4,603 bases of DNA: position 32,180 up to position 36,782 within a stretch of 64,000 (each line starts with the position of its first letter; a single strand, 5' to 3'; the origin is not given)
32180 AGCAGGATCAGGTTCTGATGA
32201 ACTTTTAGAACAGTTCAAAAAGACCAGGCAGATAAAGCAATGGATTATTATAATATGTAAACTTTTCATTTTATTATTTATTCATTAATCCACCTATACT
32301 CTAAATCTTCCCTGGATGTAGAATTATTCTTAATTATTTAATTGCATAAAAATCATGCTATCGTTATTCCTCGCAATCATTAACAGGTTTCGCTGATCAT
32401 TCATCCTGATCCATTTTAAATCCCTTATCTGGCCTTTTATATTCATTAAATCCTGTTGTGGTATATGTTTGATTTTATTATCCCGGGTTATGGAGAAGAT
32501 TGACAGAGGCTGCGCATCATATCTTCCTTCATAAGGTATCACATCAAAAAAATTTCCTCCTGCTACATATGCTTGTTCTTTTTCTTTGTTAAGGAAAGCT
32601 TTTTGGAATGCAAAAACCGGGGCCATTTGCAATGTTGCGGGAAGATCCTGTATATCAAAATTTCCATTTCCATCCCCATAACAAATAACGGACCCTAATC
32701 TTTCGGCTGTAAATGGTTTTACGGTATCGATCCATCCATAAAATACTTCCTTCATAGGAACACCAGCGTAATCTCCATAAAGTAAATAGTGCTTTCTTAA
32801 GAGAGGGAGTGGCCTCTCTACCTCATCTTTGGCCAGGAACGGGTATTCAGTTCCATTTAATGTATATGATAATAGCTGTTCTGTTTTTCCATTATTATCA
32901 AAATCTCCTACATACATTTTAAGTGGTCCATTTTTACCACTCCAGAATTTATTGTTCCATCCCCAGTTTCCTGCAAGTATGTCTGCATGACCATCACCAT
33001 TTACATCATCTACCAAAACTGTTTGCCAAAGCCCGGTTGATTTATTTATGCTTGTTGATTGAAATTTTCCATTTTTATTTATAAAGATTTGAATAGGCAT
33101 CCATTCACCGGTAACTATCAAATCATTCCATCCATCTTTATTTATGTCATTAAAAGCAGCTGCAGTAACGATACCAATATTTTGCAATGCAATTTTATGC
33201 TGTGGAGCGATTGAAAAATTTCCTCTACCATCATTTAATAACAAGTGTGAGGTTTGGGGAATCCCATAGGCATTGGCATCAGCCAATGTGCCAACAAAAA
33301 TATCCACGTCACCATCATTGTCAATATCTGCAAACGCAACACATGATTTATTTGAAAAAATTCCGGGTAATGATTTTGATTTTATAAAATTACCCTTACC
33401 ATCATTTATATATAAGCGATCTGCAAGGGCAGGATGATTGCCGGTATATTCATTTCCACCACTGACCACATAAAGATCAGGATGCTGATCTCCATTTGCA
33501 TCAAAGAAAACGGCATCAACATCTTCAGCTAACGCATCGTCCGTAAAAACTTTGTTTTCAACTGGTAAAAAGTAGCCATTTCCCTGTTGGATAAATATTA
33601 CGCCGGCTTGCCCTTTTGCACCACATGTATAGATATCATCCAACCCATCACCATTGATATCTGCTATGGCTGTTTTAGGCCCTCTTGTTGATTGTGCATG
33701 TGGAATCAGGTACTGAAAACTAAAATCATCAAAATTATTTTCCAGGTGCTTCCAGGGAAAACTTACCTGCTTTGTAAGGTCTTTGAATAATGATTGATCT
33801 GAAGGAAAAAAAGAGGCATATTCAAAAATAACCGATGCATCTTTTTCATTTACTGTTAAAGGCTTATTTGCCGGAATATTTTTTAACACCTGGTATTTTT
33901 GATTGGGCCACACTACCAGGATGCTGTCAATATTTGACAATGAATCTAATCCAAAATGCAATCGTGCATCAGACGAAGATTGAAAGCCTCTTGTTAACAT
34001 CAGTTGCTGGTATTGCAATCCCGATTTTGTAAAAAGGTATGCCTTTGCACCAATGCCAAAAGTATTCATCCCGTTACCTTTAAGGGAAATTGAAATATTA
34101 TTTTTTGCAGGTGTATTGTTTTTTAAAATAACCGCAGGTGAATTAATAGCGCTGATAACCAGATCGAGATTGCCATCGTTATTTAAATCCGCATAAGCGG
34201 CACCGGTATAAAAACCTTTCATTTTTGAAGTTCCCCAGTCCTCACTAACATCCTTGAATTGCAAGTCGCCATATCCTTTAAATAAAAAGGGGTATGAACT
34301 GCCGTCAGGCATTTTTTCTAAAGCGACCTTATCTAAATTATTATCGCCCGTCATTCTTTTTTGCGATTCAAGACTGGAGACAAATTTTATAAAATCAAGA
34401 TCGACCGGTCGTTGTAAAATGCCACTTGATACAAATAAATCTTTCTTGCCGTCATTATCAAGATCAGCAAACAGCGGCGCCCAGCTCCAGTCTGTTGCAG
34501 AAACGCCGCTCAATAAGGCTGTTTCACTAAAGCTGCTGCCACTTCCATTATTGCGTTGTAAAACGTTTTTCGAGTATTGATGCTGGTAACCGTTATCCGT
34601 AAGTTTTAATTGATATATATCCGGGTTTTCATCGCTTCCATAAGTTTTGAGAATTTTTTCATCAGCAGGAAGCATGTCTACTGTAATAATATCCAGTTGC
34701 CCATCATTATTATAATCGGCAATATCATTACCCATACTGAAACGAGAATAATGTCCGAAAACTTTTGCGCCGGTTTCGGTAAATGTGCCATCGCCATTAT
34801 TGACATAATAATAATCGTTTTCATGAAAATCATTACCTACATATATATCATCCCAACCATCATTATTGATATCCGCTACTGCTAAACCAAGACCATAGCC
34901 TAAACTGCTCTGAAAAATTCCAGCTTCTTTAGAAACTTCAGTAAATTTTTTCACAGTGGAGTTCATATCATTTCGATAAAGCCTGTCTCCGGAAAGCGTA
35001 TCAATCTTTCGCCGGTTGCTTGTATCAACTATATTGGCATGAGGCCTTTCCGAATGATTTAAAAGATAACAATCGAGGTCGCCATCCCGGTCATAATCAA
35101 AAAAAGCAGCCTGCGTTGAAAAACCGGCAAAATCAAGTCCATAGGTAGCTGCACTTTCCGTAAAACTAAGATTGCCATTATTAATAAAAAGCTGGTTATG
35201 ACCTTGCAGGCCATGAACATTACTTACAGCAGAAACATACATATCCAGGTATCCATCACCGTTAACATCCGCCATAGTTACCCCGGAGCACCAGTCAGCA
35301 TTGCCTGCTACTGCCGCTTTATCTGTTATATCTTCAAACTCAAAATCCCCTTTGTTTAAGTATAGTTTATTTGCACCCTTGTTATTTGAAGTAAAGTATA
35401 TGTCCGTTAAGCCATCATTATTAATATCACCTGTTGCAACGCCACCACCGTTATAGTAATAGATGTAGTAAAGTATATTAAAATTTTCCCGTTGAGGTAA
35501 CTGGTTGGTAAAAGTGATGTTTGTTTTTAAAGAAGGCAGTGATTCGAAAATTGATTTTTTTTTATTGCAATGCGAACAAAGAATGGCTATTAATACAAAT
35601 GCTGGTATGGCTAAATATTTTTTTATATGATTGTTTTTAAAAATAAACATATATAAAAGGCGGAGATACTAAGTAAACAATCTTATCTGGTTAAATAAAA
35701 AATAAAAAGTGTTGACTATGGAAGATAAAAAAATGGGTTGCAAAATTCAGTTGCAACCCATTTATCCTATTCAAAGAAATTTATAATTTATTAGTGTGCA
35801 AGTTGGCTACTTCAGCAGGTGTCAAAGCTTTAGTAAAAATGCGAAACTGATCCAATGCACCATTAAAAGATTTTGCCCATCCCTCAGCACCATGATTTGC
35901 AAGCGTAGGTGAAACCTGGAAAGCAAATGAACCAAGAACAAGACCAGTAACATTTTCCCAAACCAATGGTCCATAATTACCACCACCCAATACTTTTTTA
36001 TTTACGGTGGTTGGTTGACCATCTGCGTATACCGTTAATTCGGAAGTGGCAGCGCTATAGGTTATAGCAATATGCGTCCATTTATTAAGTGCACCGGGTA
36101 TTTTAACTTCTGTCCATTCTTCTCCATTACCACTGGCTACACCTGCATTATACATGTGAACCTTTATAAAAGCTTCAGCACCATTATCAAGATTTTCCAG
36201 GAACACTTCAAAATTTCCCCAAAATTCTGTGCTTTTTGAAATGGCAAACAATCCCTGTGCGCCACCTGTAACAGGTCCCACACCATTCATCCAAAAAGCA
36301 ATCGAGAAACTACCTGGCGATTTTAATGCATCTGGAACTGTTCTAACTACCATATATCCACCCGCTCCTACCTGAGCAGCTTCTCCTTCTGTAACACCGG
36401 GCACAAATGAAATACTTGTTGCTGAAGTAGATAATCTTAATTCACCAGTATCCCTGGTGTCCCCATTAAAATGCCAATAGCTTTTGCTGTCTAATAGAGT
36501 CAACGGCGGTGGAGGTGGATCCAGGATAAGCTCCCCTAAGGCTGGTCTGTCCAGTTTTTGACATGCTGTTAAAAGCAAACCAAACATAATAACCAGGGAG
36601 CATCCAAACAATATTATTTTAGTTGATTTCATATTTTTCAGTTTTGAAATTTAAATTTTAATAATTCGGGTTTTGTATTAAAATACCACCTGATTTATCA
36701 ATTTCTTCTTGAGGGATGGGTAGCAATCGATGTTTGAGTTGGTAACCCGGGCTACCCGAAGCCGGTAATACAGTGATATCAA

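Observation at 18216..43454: PUL2: two GH144-like genes plus GH3, suggesting a beta-1,2-glucan locus, but with an unexpectedly decorated enzyme set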

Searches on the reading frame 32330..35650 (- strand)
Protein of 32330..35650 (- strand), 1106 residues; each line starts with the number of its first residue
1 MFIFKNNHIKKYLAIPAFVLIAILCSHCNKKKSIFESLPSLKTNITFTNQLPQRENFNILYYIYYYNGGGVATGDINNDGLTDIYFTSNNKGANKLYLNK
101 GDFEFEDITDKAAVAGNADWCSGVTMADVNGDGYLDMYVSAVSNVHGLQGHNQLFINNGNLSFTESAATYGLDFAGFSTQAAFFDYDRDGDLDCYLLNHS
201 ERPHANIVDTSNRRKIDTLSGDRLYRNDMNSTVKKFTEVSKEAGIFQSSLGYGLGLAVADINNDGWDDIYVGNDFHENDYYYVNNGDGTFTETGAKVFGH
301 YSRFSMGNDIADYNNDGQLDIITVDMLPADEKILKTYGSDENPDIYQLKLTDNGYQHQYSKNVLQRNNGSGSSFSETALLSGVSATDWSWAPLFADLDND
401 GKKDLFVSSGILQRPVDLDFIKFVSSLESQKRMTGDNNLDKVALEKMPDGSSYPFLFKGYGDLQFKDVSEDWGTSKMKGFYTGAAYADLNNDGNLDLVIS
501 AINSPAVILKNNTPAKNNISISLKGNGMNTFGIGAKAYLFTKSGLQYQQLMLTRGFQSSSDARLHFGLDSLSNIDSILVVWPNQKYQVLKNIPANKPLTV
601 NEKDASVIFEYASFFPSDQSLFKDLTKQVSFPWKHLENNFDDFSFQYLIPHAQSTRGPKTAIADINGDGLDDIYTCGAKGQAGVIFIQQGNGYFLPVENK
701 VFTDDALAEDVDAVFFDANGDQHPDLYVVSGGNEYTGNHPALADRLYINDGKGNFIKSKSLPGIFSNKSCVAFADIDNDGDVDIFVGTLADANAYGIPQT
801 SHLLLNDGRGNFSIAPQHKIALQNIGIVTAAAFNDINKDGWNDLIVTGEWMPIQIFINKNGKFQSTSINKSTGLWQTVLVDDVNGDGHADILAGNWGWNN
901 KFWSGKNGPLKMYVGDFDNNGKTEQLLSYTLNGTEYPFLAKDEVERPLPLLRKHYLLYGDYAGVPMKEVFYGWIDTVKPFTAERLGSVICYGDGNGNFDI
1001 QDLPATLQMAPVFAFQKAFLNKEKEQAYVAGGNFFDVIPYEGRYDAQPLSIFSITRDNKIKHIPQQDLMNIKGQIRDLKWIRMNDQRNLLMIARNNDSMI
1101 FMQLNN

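Call 4: search_protein_families(library=pfam, proteins=[window:32330-35650:-], max_evalue=0.01)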
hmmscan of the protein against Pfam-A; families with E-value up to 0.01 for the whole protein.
window:32330-35650:- (1106 aa): 4 families
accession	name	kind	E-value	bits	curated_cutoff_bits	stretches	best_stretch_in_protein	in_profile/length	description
PF13517.12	FG-GAP_3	-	6.5e-79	260.9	26.9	10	75-139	1-61/61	FG-GAP-like repeat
PF01839.29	FG-GAP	-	3.4e-24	84.7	22.1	3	875-895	2-22/37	FG-GAP repeat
PF07593.17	UnbV_ASPIC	-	2.8e-21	75.6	23.4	1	532-598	1-67/68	ASPIC and UnbV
PF14779.12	BBS1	-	0.0019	18.1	27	0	760-791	8-39/254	Ciliary BBSome complex subunit 1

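Call 15: search_protein_families(library=ncbifam, proteins=[window:32330-35650:-], max_evalue=0.001)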
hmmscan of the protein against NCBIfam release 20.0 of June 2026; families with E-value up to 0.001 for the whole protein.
window:32330-35650:- (1106 aa): 1 family
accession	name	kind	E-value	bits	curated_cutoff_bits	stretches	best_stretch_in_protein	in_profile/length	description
NF047539.1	XAC2610_fam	domain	3.8e-08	33.7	35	0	714-766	2-51/89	XAC2610-related protein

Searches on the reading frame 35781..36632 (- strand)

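Call 4: search_protein_families(library=pfam, proteins=[window:35781-36632:-], max_evalue=0.01)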
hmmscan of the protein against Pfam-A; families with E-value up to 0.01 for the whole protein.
window:35781-36632:- (283 aa): 1 family
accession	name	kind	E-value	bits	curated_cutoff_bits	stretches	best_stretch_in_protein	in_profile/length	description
PF13385.13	Laminin_G_3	-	4.4e-16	59.8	27.6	1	98-276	8-151/151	Concanavalin A-like lectin/glucanases superfamily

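Call 15: search_protein_families(library=ncbifam, proteins=[window:35781-36632:-], max_evalue=0.001)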
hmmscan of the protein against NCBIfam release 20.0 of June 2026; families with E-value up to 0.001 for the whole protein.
window:35781-36632:- (283 aa): 0 families
